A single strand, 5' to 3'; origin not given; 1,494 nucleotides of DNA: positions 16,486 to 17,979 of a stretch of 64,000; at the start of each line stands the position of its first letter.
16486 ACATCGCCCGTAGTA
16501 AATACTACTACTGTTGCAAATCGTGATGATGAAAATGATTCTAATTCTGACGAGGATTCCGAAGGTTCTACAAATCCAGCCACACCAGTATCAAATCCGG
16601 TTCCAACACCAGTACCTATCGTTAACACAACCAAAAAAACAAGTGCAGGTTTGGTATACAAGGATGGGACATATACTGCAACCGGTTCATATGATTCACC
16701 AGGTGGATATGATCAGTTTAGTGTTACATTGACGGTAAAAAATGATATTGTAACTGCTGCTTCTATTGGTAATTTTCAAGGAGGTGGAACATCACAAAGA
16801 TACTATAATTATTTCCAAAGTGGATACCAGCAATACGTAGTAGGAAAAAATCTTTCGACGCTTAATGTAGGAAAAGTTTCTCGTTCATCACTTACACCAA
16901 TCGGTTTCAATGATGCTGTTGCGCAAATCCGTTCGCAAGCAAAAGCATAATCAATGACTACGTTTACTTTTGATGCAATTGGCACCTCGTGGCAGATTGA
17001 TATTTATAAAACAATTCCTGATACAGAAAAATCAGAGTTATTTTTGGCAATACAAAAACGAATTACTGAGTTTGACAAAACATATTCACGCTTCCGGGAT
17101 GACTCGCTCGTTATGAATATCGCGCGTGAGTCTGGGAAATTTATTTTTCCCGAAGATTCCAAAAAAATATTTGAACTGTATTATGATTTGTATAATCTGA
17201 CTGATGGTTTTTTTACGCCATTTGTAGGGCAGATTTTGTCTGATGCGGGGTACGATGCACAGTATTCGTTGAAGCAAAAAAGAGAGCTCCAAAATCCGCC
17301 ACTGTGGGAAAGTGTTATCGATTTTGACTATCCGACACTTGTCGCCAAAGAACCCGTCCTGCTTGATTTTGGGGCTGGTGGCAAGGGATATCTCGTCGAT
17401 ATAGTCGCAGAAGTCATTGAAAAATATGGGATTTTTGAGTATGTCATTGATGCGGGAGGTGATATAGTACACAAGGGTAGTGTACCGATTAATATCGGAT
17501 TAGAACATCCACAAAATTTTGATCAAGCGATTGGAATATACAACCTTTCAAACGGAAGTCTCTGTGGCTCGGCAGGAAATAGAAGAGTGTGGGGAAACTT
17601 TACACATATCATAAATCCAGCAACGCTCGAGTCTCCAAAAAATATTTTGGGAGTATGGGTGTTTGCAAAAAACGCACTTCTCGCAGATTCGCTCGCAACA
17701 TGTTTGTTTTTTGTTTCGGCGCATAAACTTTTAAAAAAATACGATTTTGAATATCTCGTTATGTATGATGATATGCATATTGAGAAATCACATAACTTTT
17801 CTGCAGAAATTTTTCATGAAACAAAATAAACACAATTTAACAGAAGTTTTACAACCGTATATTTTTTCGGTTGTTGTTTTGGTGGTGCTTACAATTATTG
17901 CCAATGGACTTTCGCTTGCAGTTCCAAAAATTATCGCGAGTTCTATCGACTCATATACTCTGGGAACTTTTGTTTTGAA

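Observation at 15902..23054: Extracytoplasmic flavinylation module: FMN-binding protein, ApbE, heterodimeric ABC exporter and riboflavin kinase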

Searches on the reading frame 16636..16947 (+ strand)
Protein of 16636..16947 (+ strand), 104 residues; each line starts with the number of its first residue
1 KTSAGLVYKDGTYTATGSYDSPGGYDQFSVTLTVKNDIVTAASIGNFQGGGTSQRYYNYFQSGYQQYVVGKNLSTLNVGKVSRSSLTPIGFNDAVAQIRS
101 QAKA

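Call 9: search_solved_structures(query=A2, max_evalue=10, show_alignments=4)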
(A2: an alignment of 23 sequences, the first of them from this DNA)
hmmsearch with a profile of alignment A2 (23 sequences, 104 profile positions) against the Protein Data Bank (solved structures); distinct sequences matched with E-value up to 10: 1.
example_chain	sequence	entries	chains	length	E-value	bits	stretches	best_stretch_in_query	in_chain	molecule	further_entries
8p2a_A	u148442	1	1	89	0.19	15.1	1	27-97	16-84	FMN-binding domain-containing protein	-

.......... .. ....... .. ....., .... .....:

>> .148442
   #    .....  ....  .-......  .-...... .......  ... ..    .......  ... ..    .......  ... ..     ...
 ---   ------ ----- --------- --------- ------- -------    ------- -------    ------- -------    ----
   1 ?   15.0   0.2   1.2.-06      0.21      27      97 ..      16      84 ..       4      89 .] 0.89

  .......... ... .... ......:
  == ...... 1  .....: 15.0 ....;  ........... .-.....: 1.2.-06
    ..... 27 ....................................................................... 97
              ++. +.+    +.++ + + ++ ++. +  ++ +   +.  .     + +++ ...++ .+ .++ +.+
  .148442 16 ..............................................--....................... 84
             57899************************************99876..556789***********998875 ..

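Call 19: predict_structure(alignment_id=A2)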
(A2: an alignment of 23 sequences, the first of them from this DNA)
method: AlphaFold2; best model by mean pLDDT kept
length: 104 residues; sequences in the alignment: 23
mean_pLDDT: 92.2   pTM: 0.84
mean pLDDT of the five models: 92.2, 91.3, 90.5, 86.7, 86.2
residues with pLDDT >= 90: 83; 70-90: 17; 50-70: 2; < 50: 2
segments of 3 or more residues with pLDDT < 50: none
pLDDT, mean of each block of 10 residues (from residue 1): 74 96 92 98 91 89 96 96 93 98 91
secondary structure, 60 per line:
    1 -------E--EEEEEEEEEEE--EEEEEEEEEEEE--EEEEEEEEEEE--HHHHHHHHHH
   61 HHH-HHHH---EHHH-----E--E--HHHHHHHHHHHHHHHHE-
elements in order: E11-21 E24-35 E38-48 H51-63 H65-68 H87-102

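Call 22: find_related_loci(query=A2, collection=genome_contigs, flank=10000)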
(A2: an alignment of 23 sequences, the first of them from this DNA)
Query A2 (104 aa) in genome_contigs; peptide patterns used: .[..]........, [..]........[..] (x = any residue, [..] = any of these).
327 stretches matched a pattern; 297 encode a relative of the query (tblastn E <= 1e-3); the best 80 are kept; 80 distinct loci.
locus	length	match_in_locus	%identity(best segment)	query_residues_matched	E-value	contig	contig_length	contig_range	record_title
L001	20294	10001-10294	69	7-104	4e-43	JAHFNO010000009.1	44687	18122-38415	MAG: Candidatus Nomurabacteria bacterium isolate nzgw482 NODE_1004_length_44688_cov_5.313618, whole genome shotgun seque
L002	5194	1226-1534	65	2-104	5e-40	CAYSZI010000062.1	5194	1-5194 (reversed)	MAG TPA_asm: uncultured Candidatus Saccharibacteria bacterium isolate SRP142039_co2_51 genome assembly, contig: NODE_187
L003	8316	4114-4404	69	8-104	4e-39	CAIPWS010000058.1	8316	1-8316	uncultured bacterium isolate Umea2p3_bin-1408 genome assembly, contig: bin-1408:058/148, whole genome shotgun sequence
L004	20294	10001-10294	64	7-104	2e-38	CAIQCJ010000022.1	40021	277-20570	uncultured bacterium isolate AM-2014_bin-3722 genome assembly, contig: bin-3722:22/41, whole genome shotgun sequence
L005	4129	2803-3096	65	7-104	6e-38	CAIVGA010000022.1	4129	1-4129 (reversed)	uncultured bacterium isolate AM-2014-D4_bin-189 genome assembly, contig: bin-189:22/67, whole genome shotgun sequence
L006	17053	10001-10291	67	7-104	1e-37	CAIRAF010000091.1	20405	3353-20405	uncultured bacterium isolate T7-022_bin-281 genome assembly, contig: bin-281:091/111, whole genome shotgun sequence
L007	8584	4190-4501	62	1-104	2e-37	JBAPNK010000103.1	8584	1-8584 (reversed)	MAG: Minisyncoccia bacterium isolate MFD01223_ilm_asm_bin34 k127_233211, whole genome shotgun sequence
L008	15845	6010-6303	63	7-104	2e-37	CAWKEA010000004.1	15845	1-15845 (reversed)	MAG: uncultured bacterium isolate MFD01223.bin.1.27 genome assembly, contig: contig_111323, whole genome shotgun sequenc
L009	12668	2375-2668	66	7-104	3e-37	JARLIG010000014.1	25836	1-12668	MAG: Candidatus Paceibacterota bacterium isolate MAG_BO118 MetaBAT2_Bin_118_Oxic_k141_1773424, whole genome shotgun sequ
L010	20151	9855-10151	63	6-104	1e-36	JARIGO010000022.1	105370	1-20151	MAG: Candidatus Nomurabacteria bacterium isolate CullarsAll.DT.14 k141_758446, whole genome shotgun sequence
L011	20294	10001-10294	62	7-104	2e-36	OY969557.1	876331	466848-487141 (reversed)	MAG: uncultured bacterium isolate MFD09286.bin.c.8 genome assembly, chromosome: 1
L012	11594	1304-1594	64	8-104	2e-36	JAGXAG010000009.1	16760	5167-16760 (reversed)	MAG: Patescibacteria group bacterium isolate REEB71 contig-150_4291, whole genome shotgun sequence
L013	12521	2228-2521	63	7-104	2e-36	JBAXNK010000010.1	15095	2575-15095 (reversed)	MAG: bacterium isolate ELA477 MAG477_10, whole genome shotgun sequence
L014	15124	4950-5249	61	4-103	2e-35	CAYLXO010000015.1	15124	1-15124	MAG TPA_asm: uncultured Candidatus Saccharibacteria bacterium isolate SRP135725_co1_596 genome assembly, contig: NODE_51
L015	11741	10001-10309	60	2-104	1e-35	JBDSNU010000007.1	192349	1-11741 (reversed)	MAG: Candidatus Paceibacterota bacterium isolate cluster1_bin.423 k127_4614569, whole genome shotgun sequence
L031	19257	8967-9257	59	7-103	6e-32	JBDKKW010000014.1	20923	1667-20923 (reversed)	MAG: Candidatus Parcubacteria bacterium isolate hopbrook_2019_sw_WHONDRS-S19S_0012_A_bin.19 scaffold_0000081, whole geno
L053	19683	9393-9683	55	6-102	2e-28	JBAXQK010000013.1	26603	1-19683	MAG: Candidatus Uhrbacteria bacterium isolate ELA555 MAG555_13, whole genome shotgun sequence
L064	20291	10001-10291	49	8-104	2e-27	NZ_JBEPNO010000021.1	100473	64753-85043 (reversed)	Nakamurella sp. UYEF19 Ga0493855_21, whole genome shotgun sequence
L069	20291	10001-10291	52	8-104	6e-27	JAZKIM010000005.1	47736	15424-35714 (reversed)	MAG: Patescibacteria group bacterium isolate ADI_DC_SW_02_SPN_11032020-bin031_1 DCSW02SPN_B031_1_000000000005, whole gen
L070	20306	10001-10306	52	3-104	6e-27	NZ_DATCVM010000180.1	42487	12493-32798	MAG: Williamsia sp. isolate SMAG_U7385 k141_146544, whole genome shotgun sequence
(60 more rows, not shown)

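Call 23: fold_search(model_id=the predicted structure, library=pdb)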
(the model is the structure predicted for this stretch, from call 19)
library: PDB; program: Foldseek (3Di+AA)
matches with E <= 10: 550; with E <= 0.001: 0
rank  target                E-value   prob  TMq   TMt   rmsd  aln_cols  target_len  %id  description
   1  6jzw_A                1.3e-02  0.99  0.38  0.29   3.7        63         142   21  Crystal structure of SufU from Bacillus subtilis with Cys persulfurated (released 2020-05-06)
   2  6jzw_B                1.7e-02  0.99  0.38  0.30   3.6        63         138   21  Crystal structure of SufU from Bacillus subtilis with Cys persulfurated (released 2020-05-06)
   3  6jzw_D                1.7e-02  0.99  0.37  0.31   3.6        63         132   19  Crystal structure of SufU from Bacillus subtilis with Cys persulfurated (released 2020-05-06)
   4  3o6u_C                2.2e-02  0.98  0.50  0.45   6.9       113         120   18  Crystal Structure of CPE2226 protein from Clostridium perfringens. Northeast Structural Genomics Consortium Target CpR (released 2010-08-11)
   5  6jzv_D                2.7e-02  0.98  0.38  0.30   3.7        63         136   21  Crystal structure of SufU from Bacillus subtilis (released 2020-05-06)
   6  6jzv_C                3.2e-02  0.98  0.38  0.30   3.7        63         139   21  Crystal structure of SufU from Bacillus subtilis (released 2020-05-06)
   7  6jzv_B                3.2e-02  0.98  0.38  0.29   3.7        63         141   21  Crystal structure of SufU from Bacillus subtilis (released 2020-05-06)
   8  1wfz_MODEL_1_A        3.2e-02  0.97  0.49  0.42   8.1       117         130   14  Solution structure of Iron-sulfur cluster protein U (IscU) (released 2004-11-27)
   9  8p2a                  4.1e-02  0.99  0.55  0.63   3.7        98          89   20  Crystal structure of SaFMN3 domain 2 (released 2023-07-19)
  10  6jzv_A                4.3e-02  0.97  0.38  0.30   3.7        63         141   21  Crystal structure of SufU from Bacillus subtilis (released 2020-05-06)
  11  5wlw_H                4.9e-02  0.94  0.47  0.40   5.3       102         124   15  Crystal Structure of the Human Mitochondrial Cysteine Desulfurase with active Cysteine Loop within ISCU1 active site,  (released 2017-11-15)
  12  2qq4_I                4.9e-02  0.80  0.32  0.26   7.6        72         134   21  Crystal structure of Iron-sulfur cluster biosynthesis protein IscU (TTHA1736) from thermus thermophilus HB8 (released 2008-07-29)
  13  5xd7                  4.9e-02  0.60  0.28  0.12   7.0        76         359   13  Crystal structure analysis of 3,6-anhydro-L-galactonate cycloisomerase (released 2017-09-27)
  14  8rmc_D                5.2e-02  0.97  0.54  0.47   4.4       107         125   12  Structure of the FDX2-bound core ISC complex (proximal conformation) (released 2024-12-18)
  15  5xt5_C                6.6e-02  0.72  0.40  0.33   9.0       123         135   13  SufS-SufU complex from Bacillus subtilis (released 2017-12-20)
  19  7c8o_D                9.4e-02  0.97  0.53  0.50   4.3       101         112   12  Crystal structure of IscU D40A/H106A variant (released 2021-06-09)
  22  7c8n                  1.1e-01  0.97  0.54  0.46   4.0       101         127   13  Crystal structure of IscU H106A variant (released 2021-05-26)
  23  7cnv_F                1.3e-01  0.96  0.54  0.45   4.0       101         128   13  Crystal structure of IscU H106C variant (released 2021-08-04)
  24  7cnv_B                1.3e-01  0.96  0.54  0.46   4.0       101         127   13  Crystal structure of IscU H106C variant (released 2021-08-04)
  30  7c8m_A                1.9e-01  0.93  0.53  0.45   3.7       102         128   14  Crystal structure of IscU wild-type (released 2021-05-26)
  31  7c8o_C                2.0e-01  0.87  0.49  0.44   6.0       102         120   15  Crystal structure of IscU D40A/H106A variant (released 2021-06-09)
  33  7cnv_C                2.3e-01  0.90  0.51  0.44   4.1        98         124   12  Crystal structure of IscU H106C variant (released 2021-08-04)
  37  7c8o_B                3.5e-01  0.85  0.53  0.48   4.2       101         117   12  Crystal structure of IscU D40A/H106A variant (released 2021-06-09)
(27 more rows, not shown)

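Call 33: search_protein_families(library=pfam, proteins=[L031:8376-9263:+, L064:9521-10300:+, L070:9812-10309:+, L069:9809-10294:+, L053:8976-9692:+, L053:8522-9016:+, L070:9012-9695:+], max_evalue=0.1)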
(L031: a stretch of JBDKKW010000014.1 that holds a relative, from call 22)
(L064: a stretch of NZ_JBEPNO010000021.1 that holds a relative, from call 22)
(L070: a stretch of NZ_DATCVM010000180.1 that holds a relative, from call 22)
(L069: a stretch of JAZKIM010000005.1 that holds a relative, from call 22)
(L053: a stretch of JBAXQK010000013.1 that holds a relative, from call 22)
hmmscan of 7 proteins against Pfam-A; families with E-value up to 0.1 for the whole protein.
L031:8376-9263:+ (295 aa): 3 families
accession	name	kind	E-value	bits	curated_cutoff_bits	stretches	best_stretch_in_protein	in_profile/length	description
PF07681.17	DoxX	-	8.1e-07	30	23.6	1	19-100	4-83/85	DoxX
PF04205.19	FMN_bind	-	0.076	14.1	22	1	216-288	3-74/77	FMN-binding domain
PF12911.12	OppC_N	-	0.093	13.1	23.9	0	138-158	12-32/53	N-terminal TM domain of oligopeptide transport permease C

L064:9521-10300:+ (259 aa): 1 family
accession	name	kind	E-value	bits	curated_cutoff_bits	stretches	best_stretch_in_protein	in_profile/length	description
PF04388.17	Hamartin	-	0.067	12.4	25.9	1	52-191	316-451/727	Hamartin protein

L070:9812-10309:+ (165 aa): 1 family
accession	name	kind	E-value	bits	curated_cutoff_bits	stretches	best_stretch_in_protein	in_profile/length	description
PF04205.19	FMN_bind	-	0.00083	20.4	22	1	87-158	4-74/77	FMN-binding domain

L069:9809-10294:+ (161 aa): 1 family
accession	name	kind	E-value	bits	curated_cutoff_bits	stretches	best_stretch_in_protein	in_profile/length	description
PF04205.19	FMN_bind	-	0.0095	17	22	1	84-154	5-74/77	FMN-binding domain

L053:8976-9692:+ (238 aa): 1 family
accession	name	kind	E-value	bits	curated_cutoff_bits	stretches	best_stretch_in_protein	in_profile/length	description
PF04205.19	FMN_bind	-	0.011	16.8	22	1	161-230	5-73/77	FMN-binding domain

L053:8522-9016:+ (164 aa): 2 families
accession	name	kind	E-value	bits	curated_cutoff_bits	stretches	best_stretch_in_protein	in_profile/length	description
PF04205.19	FMN_bind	-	0.0012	19.9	22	1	87-156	5-73/77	FMN-binding domain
PF23711.1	DUF7156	-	0.038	14.5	27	1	18-35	30-47/53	Family of unknown function (DUF7156)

L070:9012-9695:+ (227 aa): 0 families

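Call 64: search_protein_representatives(alignment_id=A2)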
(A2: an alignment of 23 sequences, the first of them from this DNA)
Query: 23 sequences, 104 profile positions. Proteins with E-value up to 0.001 (for the whole library): 3169; up to 1e-10: 2441; up to 1e-30: 531. The best 150 are listed.
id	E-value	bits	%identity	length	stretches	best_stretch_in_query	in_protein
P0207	6.9e-66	235.0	-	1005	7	11-98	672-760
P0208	1.8e-48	179.1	-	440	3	7-102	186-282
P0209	1.2e-47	176.4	-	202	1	4-104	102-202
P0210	5.7e-47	174.3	-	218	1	2-104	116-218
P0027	8.1e-47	173.8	-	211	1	4-104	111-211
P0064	1.1e-46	173.3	-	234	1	4-104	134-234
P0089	1.9e-46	172.6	-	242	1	4-104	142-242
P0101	6.3e-46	170.9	-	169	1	4-104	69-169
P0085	6.7e-46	170.8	-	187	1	3-103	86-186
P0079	7.8e-46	170.6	-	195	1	3-104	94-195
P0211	8.1e-45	167.3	-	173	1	2-104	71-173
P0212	1.1e-44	167.0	-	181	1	2-104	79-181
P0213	1.1e-44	166.9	-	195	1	4-104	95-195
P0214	2.8e-44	165.6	-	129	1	3-104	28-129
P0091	4.7e-44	164.9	-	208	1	3-104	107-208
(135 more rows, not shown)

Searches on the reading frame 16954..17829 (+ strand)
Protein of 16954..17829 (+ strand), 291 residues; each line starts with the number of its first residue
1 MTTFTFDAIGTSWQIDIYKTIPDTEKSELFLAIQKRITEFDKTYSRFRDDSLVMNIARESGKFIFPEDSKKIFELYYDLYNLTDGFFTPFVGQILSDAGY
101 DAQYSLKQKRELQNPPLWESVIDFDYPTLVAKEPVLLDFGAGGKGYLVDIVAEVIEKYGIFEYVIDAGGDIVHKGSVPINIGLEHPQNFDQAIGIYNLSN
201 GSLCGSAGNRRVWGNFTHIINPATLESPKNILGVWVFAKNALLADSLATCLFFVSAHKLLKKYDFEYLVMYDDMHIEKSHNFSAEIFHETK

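Call 3: search_protein_families(library=pfam, proteins=[window:16954-17829:+], max_evalue=0.1)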
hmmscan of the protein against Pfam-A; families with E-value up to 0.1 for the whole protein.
window:16954-17829:+ (291 aa): 1 family
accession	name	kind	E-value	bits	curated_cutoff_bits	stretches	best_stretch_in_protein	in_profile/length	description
PF02424.20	ApbE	-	1.3e-38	133.5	25.6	1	10-260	2-252/266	ApbE family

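Call 4: search_protein_families(library=ncbifam, proteins=[window:16954-17829:+], max_evalue=0.1)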
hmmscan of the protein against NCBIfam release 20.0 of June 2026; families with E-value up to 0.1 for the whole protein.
window:16954-17829:+ (291 aa): 3 families
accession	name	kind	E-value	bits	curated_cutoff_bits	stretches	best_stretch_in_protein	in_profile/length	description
NF007774.0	PRK10461.1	equivalog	1e-12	47.6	498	2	136-271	180-325/351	FAD:protein FMN transferase ApbE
NF003321.0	PRK04334.1-1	equivalog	0.0044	16.7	262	1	145-251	86-186/248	hypothetical protein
NF003324.0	PRK04334.1-4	equivalog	0.096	12.5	275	0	156-186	95-125/238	hypothetical protein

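Call 11: search_solved_structures(query=window:16954-17829:+, max_evalue=0.001, show_alignments=2)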
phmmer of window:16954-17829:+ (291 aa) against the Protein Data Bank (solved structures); distinct sequences matched with E-value up to 0.001: 13.
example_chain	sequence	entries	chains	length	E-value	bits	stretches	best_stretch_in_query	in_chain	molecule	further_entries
1vrm_A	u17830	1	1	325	4.1e-12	49.3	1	8-263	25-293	hypothetical protein TM1553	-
4xgw_A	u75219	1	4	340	2.7e-09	40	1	7-267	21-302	FAD:protein FMN transferase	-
6nxi_A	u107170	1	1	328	3e-09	39.9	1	9-255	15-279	FAD:protein FMN transferase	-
2o18_A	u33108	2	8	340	9.9e-09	38.2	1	7-267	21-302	Thiamine biosynthesis lipoprotein apbE | FAD:protein FMN transferase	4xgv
3pnd_A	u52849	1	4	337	2.6e-08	36.8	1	9-261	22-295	Thiamine biosynthesis lipoprotein ApbE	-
4xgx_A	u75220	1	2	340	5.7e-08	35.7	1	9-267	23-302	FAD:protein FMN transferase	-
6nxj_A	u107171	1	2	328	7.1e-08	35.4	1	9-255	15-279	FAD:protein FMN transferase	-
7esa_A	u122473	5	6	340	1.2e-06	31.4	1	122-253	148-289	FAD:protein FMN transferase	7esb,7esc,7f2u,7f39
5mgy_H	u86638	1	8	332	3.9e-06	29.7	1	4-259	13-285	FAD:protein FMN transferase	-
4xdt_A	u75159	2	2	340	6.6e-06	28.9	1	9-258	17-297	FAD:protein FMN transferase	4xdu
4ifu_A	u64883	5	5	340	4.2e-05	26.3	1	9-258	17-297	FAD:protein FMN transferase | Thiamine biosynthesis lipoprotein ApbE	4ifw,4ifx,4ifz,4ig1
7mgt_A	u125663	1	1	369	5.9e-05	25.8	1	9-258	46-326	FAD:protein FMN transferase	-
4xdr_A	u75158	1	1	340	0.00053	22.7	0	9-258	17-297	FAD:protein FMN transferase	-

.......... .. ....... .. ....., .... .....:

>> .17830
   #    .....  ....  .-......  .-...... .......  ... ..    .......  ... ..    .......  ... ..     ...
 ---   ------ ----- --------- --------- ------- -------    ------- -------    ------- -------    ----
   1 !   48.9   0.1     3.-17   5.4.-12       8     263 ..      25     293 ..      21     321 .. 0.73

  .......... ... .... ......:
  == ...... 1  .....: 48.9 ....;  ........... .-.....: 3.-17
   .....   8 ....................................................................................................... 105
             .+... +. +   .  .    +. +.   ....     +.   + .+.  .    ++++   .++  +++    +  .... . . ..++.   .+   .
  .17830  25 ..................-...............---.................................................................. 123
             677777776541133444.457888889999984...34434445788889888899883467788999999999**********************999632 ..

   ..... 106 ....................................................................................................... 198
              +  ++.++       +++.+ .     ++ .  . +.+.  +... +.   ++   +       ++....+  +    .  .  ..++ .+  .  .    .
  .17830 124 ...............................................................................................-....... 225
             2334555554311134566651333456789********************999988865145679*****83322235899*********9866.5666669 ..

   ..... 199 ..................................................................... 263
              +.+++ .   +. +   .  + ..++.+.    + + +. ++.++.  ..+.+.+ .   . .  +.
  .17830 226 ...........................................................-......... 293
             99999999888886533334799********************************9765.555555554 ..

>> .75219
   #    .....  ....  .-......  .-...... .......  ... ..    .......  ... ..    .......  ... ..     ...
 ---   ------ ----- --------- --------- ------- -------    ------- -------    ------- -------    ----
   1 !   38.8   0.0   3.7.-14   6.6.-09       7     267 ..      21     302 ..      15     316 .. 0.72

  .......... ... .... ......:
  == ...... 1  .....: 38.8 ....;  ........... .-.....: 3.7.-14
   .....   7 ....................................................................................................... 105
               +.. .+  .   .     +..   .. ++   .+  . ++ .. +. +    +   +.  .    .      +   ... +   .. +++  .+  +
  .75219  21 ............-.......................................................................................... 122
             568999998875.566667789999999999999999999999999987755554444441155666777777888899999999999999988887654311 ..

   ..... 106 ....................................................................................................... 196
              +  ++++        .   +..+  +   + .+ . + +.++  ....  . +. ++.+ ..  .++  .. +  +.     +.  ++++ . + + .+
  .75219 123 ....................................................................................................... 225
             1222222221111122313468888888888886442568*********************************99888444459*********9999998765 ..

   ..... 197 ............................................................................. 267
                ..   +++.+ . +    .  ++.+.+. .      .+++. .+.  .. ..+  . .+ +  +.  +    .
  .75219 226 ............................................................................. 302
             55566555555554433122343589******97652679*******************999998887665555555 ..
